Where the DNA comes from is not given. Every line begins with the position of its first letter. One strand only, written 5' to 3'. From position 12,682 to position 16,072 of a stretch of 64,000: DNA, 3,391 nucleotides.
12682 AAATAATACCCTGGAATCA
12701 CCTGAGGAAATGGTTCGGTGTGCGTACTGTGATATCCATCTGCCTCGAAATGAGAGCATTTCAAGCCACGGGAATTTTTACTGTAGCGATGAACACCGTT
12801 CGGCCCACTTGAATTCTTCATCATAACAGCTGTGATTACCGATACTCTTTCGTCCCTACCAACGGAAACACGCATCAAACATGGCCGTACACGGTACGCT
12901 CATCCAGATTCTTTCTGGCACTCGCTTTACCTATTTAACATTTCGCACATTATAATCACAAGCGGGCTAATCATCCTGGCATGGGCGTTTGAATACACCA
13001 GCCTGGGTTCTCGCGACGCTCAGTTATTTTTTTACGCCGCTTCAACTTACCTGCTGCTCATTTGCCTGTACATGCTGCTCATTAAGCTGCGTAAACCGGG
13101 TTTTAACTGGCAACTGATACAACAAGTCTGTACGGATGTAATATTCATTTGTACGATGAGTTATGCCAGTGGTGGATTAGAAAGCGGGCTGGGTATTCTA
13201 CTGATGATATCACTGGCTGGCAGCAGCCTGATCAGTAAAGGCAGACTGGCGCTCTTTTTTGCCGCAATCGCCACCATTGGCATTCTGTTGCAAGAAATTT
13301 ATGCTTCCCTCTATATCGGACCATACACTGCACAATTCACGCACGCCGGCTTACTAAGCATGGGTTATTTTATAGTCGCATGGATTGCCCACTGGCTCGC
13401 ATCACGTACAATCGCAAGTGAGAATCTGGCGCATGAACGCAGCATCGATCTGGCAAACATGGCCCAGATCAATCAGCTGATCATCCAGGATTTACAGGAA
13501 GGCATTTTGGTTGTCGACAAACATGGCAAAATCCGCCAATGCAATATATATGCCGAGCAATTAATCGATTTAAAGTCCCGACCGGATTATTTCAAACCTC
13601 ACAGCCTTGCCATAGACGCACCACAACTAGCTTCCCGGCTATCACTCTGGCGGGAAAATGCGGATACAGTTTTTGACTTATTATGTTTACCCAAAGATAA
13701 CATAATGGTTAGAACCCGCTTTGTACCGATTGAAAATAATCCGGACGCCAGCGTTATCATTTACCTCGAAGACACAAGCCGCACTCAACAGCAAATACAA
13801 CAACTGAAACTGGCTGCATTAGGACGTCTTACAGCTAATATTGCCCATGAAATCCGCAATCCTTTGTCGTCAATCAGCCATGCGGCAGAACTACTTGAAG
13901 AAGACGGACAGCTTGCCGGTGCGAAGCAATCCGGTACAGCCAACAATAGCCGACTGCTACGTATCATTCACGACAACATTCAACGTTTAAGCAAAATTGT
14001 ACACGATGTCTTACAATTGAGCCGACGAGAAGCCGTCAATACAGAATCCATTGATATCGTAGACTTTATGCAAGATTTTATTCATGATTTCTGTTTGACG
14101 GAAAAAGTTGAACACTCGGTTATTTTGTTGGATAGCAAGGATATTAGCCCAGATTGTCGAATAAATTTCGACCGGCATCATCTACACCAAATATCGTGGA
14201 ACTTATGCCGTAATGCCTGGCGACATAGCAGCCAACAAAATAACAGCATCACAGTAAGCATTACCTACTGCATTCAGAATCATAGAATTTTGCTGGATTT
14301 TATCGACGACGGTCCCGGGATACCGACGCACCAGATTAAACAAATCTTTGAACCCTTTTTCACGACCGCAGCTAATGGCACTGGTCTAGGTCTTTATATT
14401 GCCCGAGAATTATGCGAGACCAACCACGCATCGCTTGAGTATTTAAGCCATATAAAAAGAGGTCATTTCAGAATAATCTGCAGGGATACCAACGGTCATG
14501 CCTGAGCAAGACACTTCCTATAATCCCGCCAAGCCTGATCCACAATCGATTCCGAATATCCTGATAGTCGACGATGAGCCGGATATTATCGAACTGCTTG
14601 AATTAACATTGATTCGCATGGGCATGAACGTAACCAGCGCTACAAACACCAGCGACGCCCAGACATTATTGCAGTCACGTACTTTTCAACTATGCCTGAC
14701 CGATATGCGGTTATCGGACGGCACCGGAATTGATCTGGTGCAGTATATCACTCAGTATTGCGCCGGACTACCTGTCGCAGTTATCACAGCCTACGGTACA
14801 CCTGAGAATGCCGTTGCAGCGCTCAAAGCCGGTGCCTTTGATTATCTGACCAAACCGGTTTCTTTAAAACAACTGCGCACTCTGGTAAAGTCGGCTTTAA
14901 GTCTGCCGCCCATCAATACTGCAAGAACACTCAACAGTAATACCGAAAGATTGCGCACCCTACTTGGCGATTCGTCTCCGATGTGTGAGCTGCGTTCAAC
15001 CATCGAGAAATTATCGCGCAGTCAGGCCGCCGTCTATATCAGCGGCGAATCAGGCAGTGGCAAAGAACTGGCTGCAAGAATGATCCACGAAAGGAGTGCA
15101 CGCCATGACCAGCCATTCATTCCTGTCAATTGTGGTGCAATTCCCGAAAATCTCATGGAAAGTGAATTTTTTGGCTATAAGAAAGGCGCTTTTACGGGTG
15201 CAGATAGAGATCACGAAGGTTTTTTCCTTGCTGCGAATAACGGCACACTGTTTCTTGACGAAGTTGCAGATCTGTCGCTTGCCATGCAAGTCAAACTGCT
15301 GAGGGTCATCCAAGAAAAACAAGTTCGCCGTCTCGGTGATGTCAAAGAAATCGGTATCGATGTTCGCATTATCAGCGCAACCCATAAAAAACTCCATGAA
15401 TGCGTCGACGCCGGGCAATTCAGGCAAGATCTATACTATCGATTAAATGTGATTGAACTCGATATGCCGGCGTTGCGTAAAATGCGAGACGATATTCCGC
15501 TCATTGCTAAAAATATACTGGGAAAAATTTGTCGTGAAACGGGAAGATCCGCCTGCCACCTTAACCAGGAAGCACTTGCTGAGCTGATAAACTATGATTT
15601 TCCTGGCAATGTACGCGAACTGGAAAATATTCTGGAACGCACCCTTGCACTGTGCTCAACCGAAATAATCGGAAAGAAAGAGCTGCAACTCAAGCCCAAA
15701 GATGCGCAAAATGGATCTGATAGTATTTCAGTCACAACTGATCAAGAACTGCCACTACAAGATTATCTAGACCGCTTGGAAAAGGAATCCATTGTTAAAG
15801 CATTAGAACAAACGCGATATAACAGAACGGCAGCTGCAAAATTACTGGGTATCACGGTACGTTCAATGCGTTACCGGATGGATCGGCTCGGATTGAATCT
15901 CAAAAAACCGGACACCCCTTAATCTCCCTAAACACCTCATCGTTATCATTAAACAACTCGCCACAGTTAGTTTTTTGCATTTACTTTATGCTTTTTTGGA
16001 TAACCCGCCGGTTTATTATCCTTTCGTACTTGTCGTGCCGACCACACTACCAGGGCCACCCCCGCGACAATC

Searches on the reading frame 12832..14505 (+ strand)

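Call 31: search_protein_families(library=pfam, proteins=[window:12832-14505:+], max_evalue=0.001)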
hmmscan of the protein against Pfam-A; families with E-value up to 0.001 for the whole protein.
window:12832-14505:+ (557 aa): 4 families
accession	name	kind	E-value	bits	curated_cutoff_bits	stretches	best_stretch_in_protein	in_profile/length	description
PF25323.1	6TM_PilS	-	2.1e-36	125.8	27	1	28-200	8-189/189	PilS-like transmembrane domain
PF02518.31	HATPase_c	-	2.5e-19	70.2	26.4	1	447-544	2-100/111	Histidine kinase-, DNA gyrase B-, and HSP90-like ATPase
PF00512.31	HisKA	-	1.7e-17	63.7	26.9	1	330-401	2-65/66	His Kinase A (phospho-acceptor) domain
PF13581.12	HATPase_c_2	-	0.00014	22.3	27.4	1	458-529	39-110/127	Histidine kinase-like ATPase domain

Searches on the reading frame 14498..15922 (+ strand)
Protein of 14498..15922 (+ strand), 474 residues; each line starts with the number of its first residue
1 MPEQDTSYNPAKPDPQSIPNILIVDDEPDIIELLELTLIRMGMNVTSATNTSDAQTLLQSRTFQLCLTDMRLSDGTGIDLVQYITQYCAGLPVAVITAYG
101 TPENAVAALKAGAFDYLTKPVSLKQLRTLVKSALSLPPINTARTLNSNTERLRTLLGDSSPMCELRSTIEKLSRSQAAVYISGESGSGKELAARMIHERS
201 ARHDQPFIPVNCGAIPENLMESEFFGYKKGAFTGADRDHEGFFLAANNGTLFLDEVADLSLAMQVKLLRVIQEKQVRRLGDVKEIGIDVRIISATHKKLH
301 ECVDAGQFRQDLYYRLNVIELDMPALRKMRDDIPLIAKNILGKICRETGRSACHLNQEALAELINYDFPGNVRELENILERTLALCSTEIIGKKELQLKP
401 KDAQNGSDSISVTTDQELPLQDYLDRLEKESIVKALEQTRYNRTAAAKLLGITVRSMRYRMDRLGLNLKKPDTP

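Call 31: search_protein_families(library=pfam, proteins=[window:14498-15922:+], max_evalue=0.001)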
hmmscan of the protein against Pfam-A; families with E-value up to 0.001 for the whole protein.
window:14498-15922:+ (474 aa): 5 families
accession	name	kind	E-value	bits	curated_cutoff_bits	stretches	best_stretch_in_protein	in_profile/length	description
PF00158.32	Sigma54_activat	-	1.9e-68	229.9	20.2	1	156-321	2-167/168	Sigma-54 interaction domain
PF00072.30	Response_reg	-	1.1e-26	93.6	30.2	1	21-130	1-110/111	Response regulator receiver domain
PF14532.12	Sigma54_activ_2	-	1.1e-25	91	25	1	156-326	1-138/138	Sigma-54 interaction domain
PF25601.1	AAA_lid_14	-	2.9e-19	69.1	27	1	327-406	1-80/87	AAA+ ATPase lid domain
PF02954.25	HTH_8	-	4.4e-12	46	22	1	424-463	2-41/42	Bacterial regulatory protein, Fis family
